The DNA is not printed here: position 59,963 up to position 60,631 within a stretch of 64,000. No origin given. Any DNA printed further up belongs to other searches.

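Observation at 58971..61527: Putative extracytoplasmic redox operon: DUF1360 - DM13-like - MerT-like CC membrane protein - membrane-anchored MsrAB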

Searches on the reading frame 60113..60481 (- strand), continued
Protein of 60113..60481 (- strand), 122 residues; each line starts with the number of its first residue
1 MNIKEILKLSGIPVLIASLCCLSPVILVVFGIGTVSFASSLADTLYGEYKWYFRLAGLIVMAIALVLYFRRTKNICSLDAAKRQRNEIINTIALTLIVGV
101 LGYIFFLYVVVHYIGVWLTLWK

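Call 23: search_protein_families(library=pfam, max_evalue=0.001, proteins=[P0264, P0252, P0386, P0369, P0351, P0347, P0340, P0346, P0249, P0243])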
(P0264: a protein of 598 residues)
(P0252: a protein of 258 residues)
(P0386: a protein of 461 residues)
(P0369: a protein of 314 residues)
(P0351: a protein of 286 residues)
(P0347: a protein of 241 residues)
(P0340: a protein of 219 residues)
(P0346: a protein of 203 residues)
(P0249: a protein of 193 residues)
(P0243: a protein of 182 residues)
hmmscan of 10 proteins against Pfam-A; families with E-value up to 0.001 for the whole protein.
P0264 (598 aa): 0 families

P0252 (258 aa): 3 families
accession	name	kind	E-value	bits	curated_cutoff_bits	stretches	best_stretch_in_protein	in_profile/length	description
PF00085.26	Thioredoxin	-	1.9e-08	34.7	23.5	1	160-253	5-99/103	Thioredoxin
PF02411.20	MerT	-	4.6e-08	33.6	32.9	1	10-116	11-115/116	MerT mercuric transport protein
PF13899.12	Thioredoxin_7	-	0.00089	19.8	27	0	160-195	5-40/83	Thioredoxin-like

P0386 (461 aa): 4 families
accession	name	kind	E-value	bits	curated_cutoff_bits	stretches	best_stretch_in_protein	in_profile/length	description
PF00403.32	HMA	-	1.8e-21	76.7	24.8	2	165-218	2-55/62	Heavy-metal-associated domain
PF13473.12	Cupredoxin_1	-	2.4e-09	37.6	27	1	252-342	18-104/104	Cupredoxin-like domain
PF00116.26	COX2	-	1.6e-07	31.7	22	1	274-337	51-114/120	Cytochrome C oxidase subunit II, periplasmic domain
PF02411.20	MerT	-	3.5e-07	30.7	32.9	1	16-111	10-107/116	MerT mercuric transport protein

P0369 (314 aa): 3 families
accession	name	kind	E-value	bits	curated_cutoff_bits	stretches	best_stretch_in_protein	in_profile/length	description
PF13473.12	Cupredoxin_1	-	4.9e-09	36.6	27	1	224-313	19-104/104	Cupredoxin-like domain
PF02411.20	MerT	-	4.3e-07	30.4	32.9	1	12-117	5-112/116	MerT mercuric transport protein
PF00403.32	HMA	-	1.4e-05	25.8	24.8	1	142-195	1-54/62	Heavy-metal-associated domain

P0351 (286 aa): 3 families
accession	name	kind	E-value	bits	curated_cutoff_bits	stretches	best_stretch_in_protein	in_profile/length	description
PF00403.32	HMA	-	2.7e-07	31.3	24.8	1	215-268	1-54/62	Heavy-metal-associated domain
PF02411.20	MerT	-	8.7e-07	29.4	32.9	1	11-108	11-110/116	MerT mercuric transport protein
PF24677.1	DUF7657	-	0.00049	19.4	26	1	30-113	194-270/401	Domain of unknown function (DUF7657)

P0347 (241 aa): 0 families

P0340 (219 aa): 2 families
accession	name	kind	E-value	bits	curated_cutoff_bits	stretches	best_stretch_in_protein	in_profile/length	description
PF02411.20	MerT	-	4.5e-09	36.8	32.9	1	13-110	5-108/116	MerT mercuric transport protein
PF00403.32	HMA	-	4.6e-08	33.8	24.8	1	147-205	1-58/62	Heavy-metal-associated domain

P0346 (203 aa): 3 families
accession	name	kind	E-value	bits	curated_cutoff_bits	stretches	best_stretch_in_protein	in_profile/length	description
PF00403.32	HMA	-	1.7e-11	44.8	24.8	1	135-192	1-58/62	Heavy-metal-associated domain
PF02411.20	MerT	-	5.2e-09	36.6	32.9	1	2-103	5-111/116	MerT mercuric transport protein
PF00746.26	Gram_pos_anchor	-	0.00075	19.8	20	0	44-70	15-41/43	LPXTG cell wall anchor motif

P0249 (193 aa): 1 family
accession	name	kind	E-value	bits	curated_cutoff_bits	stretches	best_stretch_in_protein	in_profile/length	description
PF02411.20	MerT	-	3.6e-07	30.7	32.9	1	28-130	8-114/116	MerT mercuric transport protein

P0243 (182 aa): 0 families
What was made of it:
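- More distant relatives are fused to HMA and cupredoxin domains (call 23).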

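Call 34: find_encoding_contigs(protein=P0151, flank=5000, max_places=3)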
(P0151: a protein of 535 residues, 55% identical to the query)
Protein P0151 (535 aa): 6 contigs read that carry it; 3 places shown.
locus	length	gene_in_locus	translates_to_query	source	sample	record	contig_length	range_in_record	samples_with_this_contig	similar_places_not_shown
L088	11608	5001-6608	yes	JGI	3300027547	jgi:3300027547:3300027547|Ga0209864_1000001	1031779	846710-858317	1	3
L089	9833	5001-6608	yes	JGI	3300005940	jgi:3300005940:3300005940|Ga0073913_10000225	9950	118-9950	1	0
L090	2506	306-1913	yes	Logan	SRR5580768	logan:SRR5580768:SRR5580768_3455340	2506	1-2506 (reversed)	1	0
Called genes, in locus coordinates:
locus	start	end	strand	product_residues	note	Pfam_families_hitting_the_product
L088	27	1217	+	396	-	PF13784:Fic_N, PF02661:Fic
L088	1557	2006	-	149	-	-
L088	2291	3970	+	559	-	PF02517:Rce1-like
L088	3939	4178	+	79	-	-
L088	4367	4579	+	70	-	PF12844:HTH_19, PF01381:HTH_3, PF13560:HTH_31 (weak)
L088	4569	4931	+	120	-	-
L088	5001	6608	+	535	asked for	PF10517:DM13, PF01625:PMSR, PF01641:SelR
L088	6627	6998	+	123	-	PF02411:MerT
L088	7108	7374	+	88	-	PF19891:DUF6364 (weak)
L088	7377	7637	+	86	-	PF15738:YafQ_toxin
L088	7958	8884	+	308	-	-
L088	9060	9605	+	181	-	-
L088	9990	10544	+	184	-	PF07690:MFS_1, PF00083:Sugar_tr (weak)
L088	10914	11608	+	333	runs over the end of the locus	PF03741:TerC, PF04332:DUF475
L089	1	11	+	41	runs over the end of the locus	?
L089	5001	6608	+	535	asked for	PF10517:DM13, PF01625:PMSR, PF01641:SelR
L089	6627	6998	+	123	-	PF02411:MerT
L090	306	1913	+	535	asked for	PF10517:DM13, PF01625:PMSR, PF01641:SelR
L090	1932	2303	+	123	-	PF02411:MerT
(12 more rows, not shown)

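Call 35: find_encoding_contigs(protein=P0179, flank=5000, max_places=2)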
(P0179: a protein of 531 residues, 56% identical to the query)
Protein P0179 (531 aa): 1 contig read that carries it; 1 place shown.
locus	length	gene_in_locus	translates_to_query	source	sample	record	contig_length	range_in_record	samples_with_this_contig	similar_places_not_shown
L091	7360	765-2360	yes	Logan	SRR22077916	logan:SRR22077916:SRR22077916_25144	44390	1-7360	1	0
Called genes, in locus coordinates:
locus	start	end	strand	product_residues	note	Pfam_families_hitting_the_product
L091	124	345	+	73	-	PF13560:HTH_31, PF01381:HTH_3, PF12844:HTH_19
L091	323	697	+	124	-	-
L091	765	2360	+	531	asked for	PF10517:DM13, PF01625:PMSR, PF01641:SelR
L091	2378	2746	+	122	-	PF02411:MerT (weak)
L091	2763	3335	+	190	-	PF00293:NUDIX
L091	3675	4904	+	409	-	-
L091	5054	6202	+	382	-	PF07907:YibE_F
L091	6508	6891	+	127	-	PF01741:MscL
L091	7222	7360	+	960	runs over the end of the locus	PF03477:ATP-cone, PF00317:Ribonuc_red_lgN, PF02867:Ribonuc_red_lgC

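Call 37: predict_structure(alignment_id=A2)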
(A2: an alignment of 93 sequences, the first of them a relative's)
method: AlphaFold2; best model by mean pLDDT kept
length: 421 residues; sequences in the alignment: 93
mean_pLDDT: 82.0   pTM: 0.61
mean pLDDT of the five models: 82.0, 81.6, 81.6, 80.3, 79.4
residues with pLDDT >= 90: 161; 70-90: 181; 50-70: 63; < 50: 16
segments of 3 or more residues with pLDDT < 50: 19-22, 123-129
pLDDT, mean of each block of 10 residues (from residue 1): 57 55 53 51 56 73 83 87 88 80 74 72 48 86 92 87 96 94 96 89 92 73 90 97 94 97 93 84 82 81 81 82 90 93 90 91 74 86 91 91 92 84 60
secondary structure, 60 per line:
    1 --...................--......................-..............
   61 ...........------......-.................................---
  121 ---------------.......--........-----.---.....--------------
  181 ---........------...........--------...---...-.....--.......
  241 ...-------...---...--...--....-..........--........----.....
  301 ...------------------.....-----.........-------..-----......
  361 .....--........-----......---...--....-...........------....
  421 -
elements in order: H3-21 H24-45 H47-71 H78-83 H85-117 E136-142 H145-152 E162-166 E184-191 H198-208 E227-231 H234-243 E251-253 E257-259 H267-270 H272-281 H284-291 H296-303 E322-326 E332-335 E358-365 E368-375 E381-386 E395-398 E403-407 H417-420
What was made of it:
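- The AF2 model of a fusion protein has low confidence exactly in TM1 (pLDDT 51-57, call 37), so there is no structural support for Cys proximity.
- Tried and rejected: The AF2 model of a natural MerT-like::MsrAB fusion had mean pLDDT 82 but only 51-57 over TM1 and below 50 at the CC pair and the linker (call 37).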

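Call 39: search_solved_structures(query=L036:6472-6951:+, max_evalue=1)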
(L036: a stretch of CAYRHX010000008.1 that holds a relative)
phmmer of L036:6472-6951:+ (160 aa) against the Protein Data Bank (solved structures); distinct sequences matched with E-value up to 1: 1.
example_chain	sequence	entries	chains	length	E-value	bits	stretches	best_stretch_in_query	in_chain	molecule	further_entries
5j9g_A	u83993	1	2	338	0.27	14.3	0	25-81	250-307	Glyceraldehyde-3-p dehydrogenase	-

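Call 40: search_solved_structures(query=A1, max_evalue=1, show_alignments=2)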
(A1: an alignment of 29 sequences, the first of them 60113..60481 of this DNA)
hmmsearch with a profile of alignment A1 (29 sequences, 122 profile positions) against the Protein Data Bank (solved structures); distinct sequences matched with E-value up to 1: 0.
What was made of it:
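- Tried and rejected: Sequence searches of PDB with DM13 and with the MerT-like profile found nothing (calls 39, 40).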

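Call 48: find_encoding_contigs(protein=P0001, flank=6000, max_places=2)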
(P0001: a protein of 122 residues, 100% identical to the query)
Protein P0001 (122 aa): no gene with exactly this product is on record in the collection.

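Call 49: find_encoding_contigs(protein=P0002, flank=5000, max_places=2)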
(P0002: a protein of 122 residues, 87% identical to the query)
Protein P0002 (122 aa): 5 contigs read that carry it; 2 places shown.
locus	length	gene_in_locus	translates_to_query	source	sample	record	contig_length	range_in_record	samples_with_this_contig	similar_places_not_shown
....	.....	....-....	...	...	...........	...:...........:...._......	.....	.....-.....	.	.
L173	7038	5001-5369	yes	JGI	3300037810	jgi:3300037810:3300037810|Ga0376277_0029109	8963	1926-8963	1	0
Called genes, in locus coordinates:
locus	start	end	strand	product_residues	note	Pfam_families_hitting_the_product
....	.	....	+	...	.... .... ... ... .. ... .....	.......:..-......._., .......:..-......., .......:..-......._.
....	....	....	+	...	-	-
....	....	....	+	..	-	-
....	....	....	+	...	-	-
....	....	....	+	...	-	-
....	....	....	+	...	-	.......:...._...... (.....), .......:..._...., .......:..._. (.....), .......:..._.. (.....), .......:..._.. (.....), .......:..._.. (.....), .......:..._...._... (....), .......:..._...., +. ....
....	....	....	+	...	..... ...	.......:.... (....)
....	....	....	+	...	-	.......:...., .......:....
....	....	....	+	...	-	-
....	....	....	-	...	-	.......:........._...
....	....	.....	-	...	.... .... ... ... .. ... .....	?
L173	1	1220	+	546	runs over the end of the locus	PF07732:Cu-oxidase_3, PF00394:Cu-oxidase, PF07731:Cu-oxidase_2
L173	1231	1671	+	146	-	-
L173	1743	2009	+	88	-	-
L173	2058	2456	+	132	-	-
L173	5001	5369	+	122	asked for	PF02411:MerT (weak)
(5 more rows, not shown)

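Call 55: search_protein_families(library=pfam, alignment_id=A1, max_evalue=0.01)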
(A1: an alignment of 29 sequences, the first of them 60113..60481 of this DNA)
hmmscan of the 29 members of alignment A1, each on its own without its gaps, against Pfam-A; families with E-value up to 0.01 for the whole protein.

A. member 1, window:60113-60481:- (122 aa): 2 families
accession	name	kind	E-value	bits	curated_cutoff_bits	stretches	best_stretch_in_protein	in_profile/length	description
PF02411.20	MerT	-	6.3e-06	26.7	32.9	1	10-104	14-109/116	MerT mercuric transport protein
PF12263.13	DUF3611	-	0.00098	19.5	27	1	25-116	23-121/175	Protein of unknown function (DUF3611)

B. families by the number of members that match (of 29 scanned): 5 families
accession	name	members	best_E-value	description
PF02411.20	MerT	29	2.8e-08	MerT mercuric transport protein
PF12263.13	DUF3611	10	0.00053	Protein of unknown function (DUF3611)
PF13687.11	DUF4153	4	0.00016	Domain of unknown function (DUF4153)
PF00746.26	Gram_pos_anchor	1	0.0055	LPXTG cell wall anchor motif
PF05805.17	L6_membrane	1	0.0055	L6 membrane protein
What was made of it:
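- On MerT mercuric transport protein (PF02411 / NF010314): All 29 relatives do hit PF02411 at E<=0.01, best 2.8e-8 (call 55).
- On CcdA/DsbD transmembrane thiol-disulfide transporters (PF02683 / PF13386): None of the 29 members hits DsbD_TM or DsbD_2 (call 55).
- Checked: All 29 aligned family members hit PF02411 (call 55).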
